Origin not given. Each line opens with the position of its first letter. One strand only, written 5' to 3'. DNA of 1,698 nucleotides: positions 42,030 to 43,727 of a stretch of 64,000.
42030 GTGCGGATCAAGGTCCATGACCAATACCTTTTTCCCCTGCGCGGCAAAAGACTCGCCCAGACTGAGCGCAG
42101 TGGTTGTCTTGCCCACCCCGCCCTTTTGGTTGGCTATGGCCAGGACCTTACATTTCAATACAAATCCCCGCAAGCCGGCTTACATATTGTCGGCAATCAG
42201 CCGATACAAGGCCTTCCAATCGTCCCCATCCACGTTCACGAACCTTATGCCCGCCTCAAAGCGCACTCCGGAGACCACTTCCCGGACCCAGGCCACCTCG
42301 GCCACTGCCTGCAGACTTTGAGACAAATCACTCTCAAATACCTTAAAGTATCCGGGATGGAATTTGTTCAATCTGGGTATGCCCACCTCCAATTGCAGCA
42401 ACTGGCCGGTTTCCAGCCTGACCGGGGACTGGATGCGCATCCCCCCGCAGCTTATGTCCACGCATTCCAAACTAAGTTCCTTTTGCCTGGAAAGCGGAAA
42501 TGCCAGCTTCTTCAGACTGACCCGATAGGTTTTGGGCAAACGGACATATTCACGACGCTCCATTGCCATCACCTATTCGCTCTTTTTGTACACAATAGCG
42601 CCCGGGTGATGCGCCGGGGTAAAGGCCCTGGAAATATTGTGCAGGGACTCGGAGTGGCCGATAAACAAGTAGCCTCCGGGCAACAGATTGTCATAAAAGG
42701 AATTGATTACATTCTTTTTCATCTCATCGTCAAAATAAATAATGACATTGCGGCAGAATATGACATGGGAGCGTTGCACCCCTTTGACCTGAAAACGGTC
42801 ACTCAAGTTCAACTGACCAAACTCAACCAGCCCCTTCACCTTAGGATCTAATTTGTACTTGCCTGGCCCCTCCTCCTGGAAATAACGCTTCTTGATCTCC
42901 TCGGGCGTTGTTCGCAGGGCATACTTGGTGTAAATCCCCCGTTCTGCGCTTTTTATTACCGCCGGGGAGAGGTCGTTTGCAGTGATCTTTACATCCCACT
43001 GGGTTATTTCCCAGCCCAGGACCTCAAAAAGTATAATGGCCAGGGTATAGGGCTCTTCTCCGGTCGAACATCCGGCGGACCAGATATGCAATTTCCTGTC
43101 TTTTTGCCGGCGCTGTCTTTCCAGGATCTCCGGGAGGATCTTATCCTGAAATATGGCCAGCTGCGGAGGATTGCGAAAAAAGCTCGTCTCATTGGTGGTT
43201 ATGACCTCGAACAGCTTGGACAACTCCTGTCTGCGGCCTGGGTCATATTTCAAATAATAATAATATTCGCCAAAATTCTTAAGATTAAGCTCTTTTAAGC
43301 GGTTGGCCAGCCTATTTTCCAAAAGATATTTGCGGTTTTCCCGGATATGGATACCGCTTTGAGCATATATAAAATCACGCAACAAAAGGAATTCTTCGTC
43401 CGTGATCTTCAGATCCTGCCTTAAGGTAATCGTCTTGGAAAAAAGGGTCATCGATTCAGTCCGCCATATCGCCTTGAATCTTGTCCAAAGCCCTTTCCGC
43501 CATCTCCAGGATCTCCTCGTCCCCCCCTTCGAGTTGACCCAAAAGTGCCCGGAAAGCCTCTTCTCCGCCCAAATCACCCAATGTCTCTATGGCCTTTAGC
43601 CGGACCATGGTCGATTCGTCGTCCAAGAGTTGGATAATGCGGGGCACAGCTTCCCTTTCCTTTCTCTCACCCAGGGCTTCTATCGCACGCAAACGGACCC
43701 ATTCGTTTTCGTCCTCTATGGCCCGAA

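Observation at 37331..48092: Nine-gene chemosensory operon with built-in c-di-GMP turnover and sensing modules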

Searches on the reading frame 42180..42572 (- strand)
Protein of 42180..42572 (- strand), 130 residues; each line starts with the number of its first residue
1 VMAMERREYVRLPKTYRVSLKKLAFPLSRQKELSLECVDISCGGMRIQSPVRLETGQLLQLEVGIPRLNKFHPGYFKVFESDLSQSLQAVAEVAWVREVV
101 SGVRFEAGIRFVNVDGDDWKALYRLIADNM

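Call 4: search_protein_families(library=pfam, proteins=[window:42180-42572:-], max_evalue=0.01)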
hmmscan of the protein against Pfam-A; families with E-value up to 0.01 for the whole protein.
window:42180-42572:- (130 aa): 1 family
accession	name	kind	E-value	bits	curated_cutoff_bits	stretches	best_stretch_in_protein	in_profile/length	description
PF07238.19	PilZ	-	1.2e-11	45.3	22.5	1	5-127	1-101/102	PilZ domain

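Call 10: find_homologous_proteins(query=window:42180-42572:-, max_evalue=0.001)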
Query window:42180-42572:- (130 aa): 17 proteins with E <= 0.001 among 21 candidates.
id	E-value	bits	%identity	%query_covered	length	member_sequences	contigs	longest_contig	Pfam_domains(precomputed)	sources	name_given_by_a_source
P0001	2.0e-77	275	100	98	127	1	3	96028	PF07238.20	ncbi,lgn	ncbi:MAG: PilZ domain-containing protein [Desulfonatronovibrionaceae bacterium]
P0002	1.3e-62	227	82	97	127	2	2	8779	PF07238.20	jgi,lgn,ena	-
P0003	3.2e-58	213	83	90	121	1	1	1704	PF07238.20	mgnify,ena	mgnify:CR=1 FL=1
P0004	3.1e-57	210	79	90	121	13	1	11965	PF07238.20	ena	-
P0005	9.6e-51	189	67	98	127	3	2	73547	PF07238.20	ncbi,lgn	ncbi:MAG: PilZ domain-containing protein [Thermodesulfobacteriota bacterium]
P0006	2.8e-47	178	72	85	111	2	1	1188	PF07238.20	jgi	-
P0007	1.5e-43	166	61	98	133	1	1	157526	PF07238.20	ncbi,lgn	-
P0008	1.8e-43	165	59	94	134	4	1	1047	PF07238.20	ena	-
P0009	3.5e-43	165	59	94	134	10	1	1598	PF07238.20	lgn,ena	-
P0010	3.9e-43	164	60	94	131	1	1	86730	PF07238.20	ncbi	ncbi:PilZ domain-containing protein [Desulfovulcanus sp.]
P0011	8.4e-43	163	59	94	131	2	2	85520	PF07238.20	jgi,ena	-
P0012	3.4e-39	152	56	94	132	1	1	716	PF07238.20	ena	-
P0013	6.2e-39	151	57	93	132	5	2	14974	PF07238.20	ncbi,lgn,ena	-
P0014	1.2e-38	150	56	94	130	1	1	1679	PF07238.20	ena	-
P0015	1.6e-35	140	51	97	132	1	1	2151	PF07238.20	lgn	-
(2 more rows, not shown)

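Call 12: find_related_loci(query=A1, collection=genome_contigs, flank=10000)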
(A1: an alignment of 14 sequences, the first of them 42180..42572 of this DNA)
Query A1 (130 aa) in genome_contigs; peptide patterns used: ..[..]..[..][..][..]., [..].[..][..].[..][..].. (x = any residue, [..] = any of these).
148 stretches matched a pattern; 45 encode a relative of the query (tblastn E <= 1e-3); 45 distinct loci.
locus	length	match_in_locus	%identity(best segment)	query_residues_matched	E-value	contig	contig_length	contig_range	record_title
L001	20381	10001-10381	66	4-130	5e-57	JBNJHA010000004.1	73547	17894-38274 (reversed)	MAG: Thermodesulfobacteriota bacterium isolate Y22_30dBSd2.bin.36 NODE_61_length_73547_cov_20.031315, whole genome shotg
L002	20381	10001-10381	61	4-130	2e-50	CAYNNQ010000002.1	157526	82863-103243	MAG TPA_asm: uncultured Desulfovibrionales bacterium isolate binchicken_co77_196 genome assembly, contig: NODE_60_length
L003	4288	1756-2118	57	6-126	2e-45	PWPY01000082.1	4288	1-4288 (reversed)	MAG: Desulfonatronovibrio sp. isolate CSSed10_448R1 CS-Sed10-C75008, whole genome shotgun sequence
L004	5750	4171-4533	58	6-126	1e-45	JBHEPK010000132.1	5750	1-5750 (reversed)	MAG: Desulfonatronovibrio sp. isolate S6_bin.75.permissive S6_NODE_132, whole genome shotgun sequence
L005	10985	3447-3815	54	4-126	3e-41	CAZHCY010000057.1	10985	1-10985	MAG TPA_asm: uncultured Desulfovibrionales bacterium isolate SRP252850_co1_104 genome assembly, contig: NODE_11438_lengt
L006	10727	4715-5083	53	5-127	4e-41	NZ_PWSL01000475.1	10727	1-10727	MAG: Desulfonatronospira sp. isolate CSSed11_143 CS-Sed11-C10020, whole genome shotgun sequence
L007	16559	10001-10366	53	5-126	4e-40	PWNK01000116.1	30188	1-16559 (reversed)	MAG: Desulfonatronovibrio sp. isolate CSSed10_311R1 CS-Sed10-C2077, whole genome shotgun sequence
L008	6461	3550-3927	49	1-126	4e-40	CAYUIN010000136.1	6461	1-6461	MAG TPA_asm: uncultured Desulfocurvus sp. isolate SRP304446_co1_86 genome assembly, contig: NODE_8474_length_6461_cov_8.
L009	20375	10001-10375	52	2-126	9e-40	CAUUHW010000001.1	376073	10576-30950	MAG TPA_asm: uncultured Desulfovibrionales bacterium isolate ERR10228863_bin.68_MetaWRAP_v1.3_MAG genome assembly, conti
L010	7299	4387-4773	47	1-129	1e-39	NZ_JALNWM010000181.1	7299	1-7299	MAG: Desulfocurvus sp. isolate SO_2016_LW2 bin 17 scaffold22980_LW138R_2016, whole genome shotgun sequence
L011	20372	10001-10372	48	3-126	4e-39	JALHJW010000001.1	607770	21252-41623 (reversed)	MAG: Desulfovibrio sp. isolate 8-LJY_028 scaffold_0, whole genome shotgun sequence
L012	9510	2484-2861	48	5-130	4e-39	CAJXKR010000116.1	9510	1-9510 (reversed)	MAG TPA_asm: uncultured Desulfohalobiaceae bacterium isolate SRR6193124_bin.41_MetaBAT_v2.12.1_MAG genome assembly, cont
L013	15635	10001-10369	49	5-127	2e-38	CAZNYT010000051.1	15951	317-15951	MAG TPA_asm: uncultured Desulfovibrionales bacterium isolate binchicken_co32_395 genome assembly, contig: NODE_5825_leng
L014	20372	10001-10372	52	3-126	9e-38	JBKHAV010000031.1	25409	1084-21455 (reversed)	MAG: Desulfovibrionales bacterium isolate D1M01_27 NODE_2617_length_25409_cov_7.948213, whole genome shotgun sequence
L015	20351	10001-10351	53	5-123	2e-37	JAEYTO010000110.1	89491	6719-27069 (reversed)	MAG: Proteobacteria bacterium isolate OH_CBlB_133 k127_234066, whole genome shotgun sequence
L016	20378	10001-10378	46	2-127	4e-37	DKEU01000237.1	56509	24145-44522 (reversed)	MAG TPA_asm: Desulfovibrionaceae bacterium UBA6814 UBA6814_contig_8147, whole genome shotgun sequence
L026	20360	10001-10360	47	6-126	4e-35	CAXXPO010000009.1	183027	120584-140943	MAG: Desulfovibrionaceae bacterium isolate 0f95970e-ae80-4c12-b720-55e6c3ff73ee genome assembly, contig: contig_9, whole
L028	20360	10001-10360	48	6-126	2e-34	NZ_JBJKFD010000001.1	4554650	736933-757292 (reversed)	Desulfovibrio sp. 7SRBS1 contig_0001, whole genome shotgun sequence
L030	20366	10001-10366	47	2-123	6e-33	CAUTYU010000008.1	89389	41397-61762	MAG TPA_asm: uncultured Desulfovibrionales bacterium isolate ERR10228863_bin.28_MetaWRAP_v1.3_MAG genome assembly, conti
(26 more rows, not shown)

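Call 26: search_protein_families(library=ncbifam, proteins=[window:42180-42572:-], max_evalue=0.001)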
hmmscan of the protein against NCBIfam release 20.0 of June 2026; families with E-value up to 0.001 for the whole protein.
window:42180-42572:- (130 aa): 1 family
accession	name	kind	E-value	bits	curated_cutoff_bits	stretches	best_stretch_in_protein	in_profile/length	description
TIGR02266.1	gmx_TIGR02266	paralog_domain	9.2e-06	25.7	68.7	0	84-126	53-95/96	TIGR02266 family protein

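Call 30: search_solved_structures(query=A1, max_evalue=10, show_alignments=3)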
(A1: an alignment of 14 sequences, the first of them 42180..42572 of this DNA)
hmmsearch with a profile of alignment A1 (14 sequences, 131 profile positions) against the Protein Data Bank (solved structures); distinct sequences matched with E-value up to 10: 8.
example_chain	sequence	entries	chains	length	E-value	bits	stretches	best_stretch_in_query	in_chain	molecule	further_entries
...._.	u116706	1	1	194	2.5e-06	30.8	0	104-128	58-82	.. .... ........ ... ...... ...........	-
6wvs_A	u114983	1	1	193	3.9e-06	30.2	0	104-128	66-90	DeNovoTIM15 hyperstable de novo TIM barrel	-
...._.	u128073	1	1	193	1.1e-05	28.8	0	104-128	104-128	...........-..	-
6zv9_A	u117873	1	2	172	0.018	18.4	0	104-128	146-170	TFD-EE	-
9qul_A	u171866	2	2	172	0.018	18.4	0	104-128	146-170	TFD-EH T87E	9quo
9quc_A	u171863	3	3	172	0.018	18.3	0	104-128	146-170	TFD-EH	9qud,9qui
6wxp_A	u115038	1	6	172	0.024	18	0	104-128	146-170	TFD-EE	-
6wxo_A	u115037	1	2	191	0.037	17.4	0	104-128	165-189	TFD-HE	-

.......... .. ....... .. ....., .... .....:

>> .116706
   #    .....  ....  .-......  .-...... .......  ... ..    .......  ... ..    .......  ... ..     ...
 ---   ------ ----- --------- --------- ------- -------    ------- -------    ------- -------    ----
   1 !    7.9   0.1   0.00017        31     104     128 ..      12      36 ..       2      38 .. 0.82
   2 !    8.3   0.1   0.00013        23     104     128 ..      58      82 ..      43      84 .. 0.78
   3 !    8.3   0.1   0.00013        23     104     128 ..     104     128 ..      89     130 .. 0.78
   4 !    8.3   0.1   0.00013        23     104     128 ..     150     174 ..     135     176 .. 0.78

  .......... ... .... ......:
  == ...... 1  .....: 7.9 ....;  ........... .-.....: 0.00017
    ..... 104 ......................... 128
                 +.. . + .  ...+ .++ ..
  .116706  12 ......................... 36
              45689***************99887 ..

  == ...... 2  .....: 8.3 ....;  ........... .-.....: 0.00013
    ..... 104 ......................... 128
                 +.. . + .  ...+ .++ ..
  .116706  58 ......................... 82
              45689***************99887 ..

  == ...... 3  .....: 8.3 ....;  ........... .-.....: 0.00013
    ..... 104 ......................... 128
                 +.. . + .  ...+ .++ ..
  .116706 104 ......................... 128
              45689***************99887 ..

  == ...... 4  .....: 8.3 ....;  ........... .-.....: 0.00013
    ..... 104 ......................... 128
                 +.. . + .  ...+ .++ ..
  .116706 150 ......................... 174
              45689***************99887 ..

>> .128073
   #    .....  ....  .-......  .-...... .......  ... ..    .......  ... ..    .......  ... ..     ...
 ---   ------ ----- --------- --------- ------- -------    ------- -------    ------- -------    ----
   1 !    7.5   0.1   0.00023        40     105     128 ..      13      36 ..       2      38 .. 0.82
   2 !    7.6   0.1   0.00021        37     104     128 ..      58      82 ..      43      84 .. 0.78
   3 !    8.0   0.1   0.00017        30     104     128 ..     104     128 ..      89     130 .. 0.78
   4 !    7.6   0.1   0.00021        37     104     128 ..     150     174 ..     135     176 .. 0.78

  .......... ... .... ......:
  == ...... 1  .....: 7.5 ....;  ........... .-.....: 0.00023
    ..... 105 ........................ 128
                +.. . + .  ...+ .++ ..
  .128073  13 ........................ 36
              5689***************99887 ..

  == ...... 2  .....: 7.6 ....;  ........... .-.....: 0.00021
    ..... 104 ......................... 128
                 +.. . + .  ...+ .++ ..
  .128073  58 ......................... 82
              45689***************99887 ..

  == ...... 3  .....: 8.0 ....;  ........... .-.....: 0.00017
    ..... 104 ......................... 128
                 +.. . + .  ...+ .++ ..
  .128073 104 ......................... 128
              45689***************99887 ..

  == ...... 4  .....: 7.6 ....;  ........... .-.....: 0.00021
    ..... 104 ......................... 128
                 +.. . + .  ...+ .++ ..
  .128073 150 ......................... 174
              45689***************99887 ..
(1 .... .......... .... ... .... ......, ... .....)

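Call 35: predict_structure(alignment_id=A1)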
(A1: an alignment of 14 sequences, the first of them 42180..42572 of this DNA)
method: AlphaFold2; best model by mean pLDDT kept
length: 130 residues; sequences in the alignment: 14
mean_pLDDT: 81.5   pTM: 0.75
mean pLDDT of the five models: 81.5, 71.5, 69.9, 66.6, 61.9
residues with pLDDT >= 90: 31; 70-90: 83; 50-70: 11; < 50: 5
segments of 3 or more residues with pLDDT < 50: 1-5
pLDDT, mean of each block of 10 residues (from residue 1): 56 87 79 83 85 91 80 76 87 92 88 77 78
secondary structure, 60 per line:
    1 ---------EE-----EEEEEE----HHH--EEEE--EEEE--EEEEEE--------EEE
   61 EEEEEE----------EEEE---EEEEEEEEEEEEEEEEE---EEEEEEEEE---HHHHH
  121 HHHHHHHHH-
elements in order: E17-22 E32-35 E38-41 E44-49 E58-66 E77-80 E84-100 E104-112 H116-129

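Call 37: fold_search(model_id=the predicted structure, library=pdb)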
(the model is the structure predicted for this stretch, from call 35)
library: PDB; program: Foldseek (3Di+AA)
matches with E <= 10: 411; with E <= 0.001: 3
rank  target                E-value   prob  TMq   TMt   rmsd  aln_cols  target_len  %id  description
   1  4rt1_A                2.4e-04  1.00  0.55  0.64   4.1       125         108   19  Structure of the Alg44 PilZ domain (R95A mutant) from Pseudomonas aeruginosa PAO1 in complex with c-di-GMP (released 2015-04-08)
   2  5vx6_B                7.3e-04  1.00  0.56  0.38   4.3       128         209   16  Structure of Bacillus subtilis Inhibitor of motility (MotI/DgrA) (released 2017-11-22)
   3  5vx6_A                8.5e-04  1.00  0.59  0.40   4.0       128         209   16  Structure of Bacillus subtilis Inhibitor of motility (MotI/DgrA) (released 2017-11-22)
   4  5ej1_A                6.7e-03  1.00  0.48  0.11   5.4       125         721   18  Pre-translocation state of bacterial cellulose synthase (released 2016-03-30)
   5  5kec_A                8.8e-03  1.00  0.55  0.34   4.2       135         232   12  Structure of K. pneumonia MrkH in its apo state. (released 2016-08-17)
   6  4p00_A                1.0e-02  1.00  0.53  0.12   4.1       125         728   17  Bacterial Cellulose Synthase in complex with cyclic-di-GMP and UDP (released 2014-04-09)
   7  3rqa_C                1.1e-02  1.00  0.44  0.33   4.7       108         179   21  The Crystal Structure of a Pathogenic Protein from the Xanthomonas campestris Reveals a New Tetrameric PilZ Domain Sel (released 2012-03-14)
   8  3ph1_A                1.3e-02  1.00  0.47  0.35   4.1       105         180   22  The Crystal Structure of a Pathogenic Protein from the Xanthomonas campestris Reveals a New Tetrameric PilZ Domain Sel (released 2011-04-13)
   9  5kec_D                1.8e-02  1.00  0.53  0.34   4.3       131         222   12  Structure of K. pneumonia MrkH in its apo state. (released 2016-08-17)
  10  3ph1_B                2.2e-02  1.00  0.49  0.39   4.7       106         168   20  The Crystal Structure of a Pathogenic Protein from the Xanthomonas campestris Reveals a New Tetrameric PilZ Domain Sel (released 2011-04-13)
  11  3ph1_D                2.3e-02  1.00  0.48  0.35   3.6        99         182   22  The Crystal Structure of a Pathogenic Protein from the Xanthomonas campestris Reveals a New Tetrameric PilZ Domain Sel (released 2011-04-13)
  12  3rqa_D                2.3e-02  1.00  0.49  0.39   3.6       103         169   21  The Crystal Structure of a Pathogenic Protein from the Xanthomonas campestris Reveals a New Tetrameric PilZ Domain Sel (released 2012-03-14)
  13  3ph1_C                2.3e-02  1.00  0.42  0.31   4.4       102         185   20  The Crystal Structure of a Pathogenic Protein from the Xanthomonas campestris Reveals a New Tetrameric PilZ Domain Sel (released 2011-04-13)
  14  5kgo_D                2.4e-02  1.00  0.55  0.35   5.0       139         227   14  Structure of K. pneumonia MrkH-c-di-GMP complex (released 2016-08-17)
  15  8u0i                  2.7e-02  1.00  0.45  0.65   4.3       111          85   21  Crystal structure of PA0012 complexed with cyclic-di-GMP from Pseudomonas aeruginosa (released 2024-09-04)
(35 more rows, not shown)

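Call 78: search_protein_representatives(alignment_id=A1)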
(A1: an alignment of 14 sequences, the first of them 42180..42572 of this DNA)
Query: 14 sequences, 131 profile positions. Proteins with E-value up to 0.001 (for the whole library): 802; up to 1e-10: 109; up to 1e-30: 11. The best 150 are listed.
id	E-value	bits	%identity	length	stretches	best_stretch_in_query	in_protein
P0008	2.7e-65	234.6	-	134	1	1-130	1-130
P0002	1.2e-61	222.8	-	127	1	5-130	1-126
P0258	4.2e-54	198.4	-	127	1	5-129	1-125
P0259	1.7e-46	173.8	-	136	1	3-129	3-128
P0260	1.9e-42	160.7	-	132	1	4-129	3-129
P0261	7.2e-39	149.1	-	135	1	3-129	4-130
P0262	2.5e-36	140.9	-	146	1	5-106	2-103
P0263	2.3e-35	137.7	-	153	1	5-130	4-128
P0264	9.6e-35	135.7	-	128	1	2-121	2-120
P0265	3.9e-33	130.6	-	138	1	4-129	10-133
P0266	7.3e-31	123.2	-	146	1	5-129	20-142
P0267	2.2e-30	121.6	-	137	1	3-125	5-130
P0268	3.8e-28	114.4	-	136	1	3-130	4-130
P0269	3.3e-27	111.4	-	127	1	3-114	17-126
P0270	4.7e-27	110.9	-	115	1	45-129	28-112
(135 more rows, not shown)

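Call 83: search_protein_families(library=pfam, proteins=[L009:5207-5731:+, L030:5299-5823:+, L026:4874-5200:+, L028:4800-5201:+, L028:3942-4613:+, L011:4609-5661:+, L015:5210-5650:+, L016:4199-4759:+], max_evalue=0.001)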
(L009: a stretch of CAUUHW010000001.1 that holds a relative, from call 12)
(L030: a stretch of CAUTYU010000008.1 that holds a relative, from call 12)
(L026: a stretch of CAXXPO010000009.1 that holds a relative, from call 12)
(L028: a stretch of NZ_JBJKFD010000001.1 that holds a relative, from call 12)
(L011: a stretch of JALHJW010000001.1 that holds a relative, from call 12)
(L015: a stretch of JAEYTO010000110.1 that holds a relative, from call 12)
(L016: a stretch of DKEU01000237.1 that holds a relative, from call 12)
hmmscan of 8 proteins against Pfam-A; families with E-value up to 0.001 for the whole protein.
L009:5207-5731:+ (174 aa): 1 family
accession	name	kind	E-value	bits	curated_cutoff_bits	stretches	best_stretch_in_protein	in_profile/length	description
PF00719.24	Pyrophosphatase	-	1e-48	165.4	23.5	1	20-174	1-153/153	Inorganic pyrophosphatase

L030:5299-5823:+ (174 aa): 1 family
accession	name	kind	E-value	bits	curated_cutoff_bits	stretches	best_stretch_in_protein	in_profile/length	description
PF00719.24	Pyrophosphatase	-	3.6e-49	166.9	23.5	1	20-174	1-153/153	Inorganic pyrophosphatase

L026:4874-5200:+ (108 aa): 0 families

L028:4800-5201:+ (133 aa): 0 families

L028:3942-4613:+ (223 aa): 1 family
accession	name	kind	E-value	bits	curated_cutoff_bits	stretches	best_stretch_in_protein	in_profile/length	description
PF07385.18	Lyx_isomer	-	4.7e-96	320.7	20.8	1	1-219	1-222/222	D-lyxose isomerase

L011:4609-5661:+ (350 aa): 0 families

L015:5210-5650:+ (146 aa): 0 families

L016:4199-4759:+ (186 aa): 0 families

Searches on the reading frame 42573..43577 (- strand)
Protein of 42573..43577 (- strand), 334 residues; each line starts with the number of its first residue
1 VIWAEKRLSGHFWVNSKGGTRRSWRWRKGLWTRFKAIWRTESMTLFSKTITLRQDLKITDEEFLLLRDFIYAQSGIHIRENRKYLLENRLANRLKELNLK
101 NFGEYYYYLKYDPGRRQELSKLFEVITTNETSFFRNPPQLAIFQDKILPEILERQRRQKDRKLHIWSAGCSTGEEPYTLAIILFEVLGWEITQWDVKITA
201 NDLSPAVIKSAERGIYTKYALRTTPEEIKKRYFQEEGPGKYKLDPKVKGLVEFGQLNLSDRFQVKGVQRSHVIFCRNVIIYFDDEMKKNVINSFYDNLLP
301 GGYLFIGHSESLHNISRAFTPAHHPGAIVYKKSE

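Call 4: search_protein_families(library=pfam, proteins=[window:42573-43577:-], max_evalue=0.01)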
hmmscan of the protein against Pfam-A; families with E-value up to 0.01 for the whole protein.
window:42573-43577:- (334 aa): 2 families
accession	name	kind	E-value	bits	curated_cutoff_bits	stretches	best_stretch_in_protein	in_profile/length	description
PF01739.24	CheR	-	2.8e-55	187.2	27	1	129-322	1-189/195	CheR methyltransferase, SAM binding domain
PF03705.20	CheR_N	-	2.3e-14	53.2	27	1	61-113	1-53/53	CheR methyltransferase, all-alpha domain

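Call 26: search_protein_families(library=ncbifam, proteins=[window:42573-43451:-], max_evalue=0.001)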
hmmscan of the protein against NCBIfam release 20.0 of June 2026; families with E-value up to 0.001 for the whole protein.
window:42573-43451:- (292 aa): 1 family
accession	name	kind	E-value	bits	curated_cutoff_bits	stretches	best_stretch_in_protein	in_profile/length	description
NF007902.0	PRK10611.1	equivalog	2.1e-53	181.4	435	1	9-278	15-274/287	protein-glutamate O-methyltransferase CheR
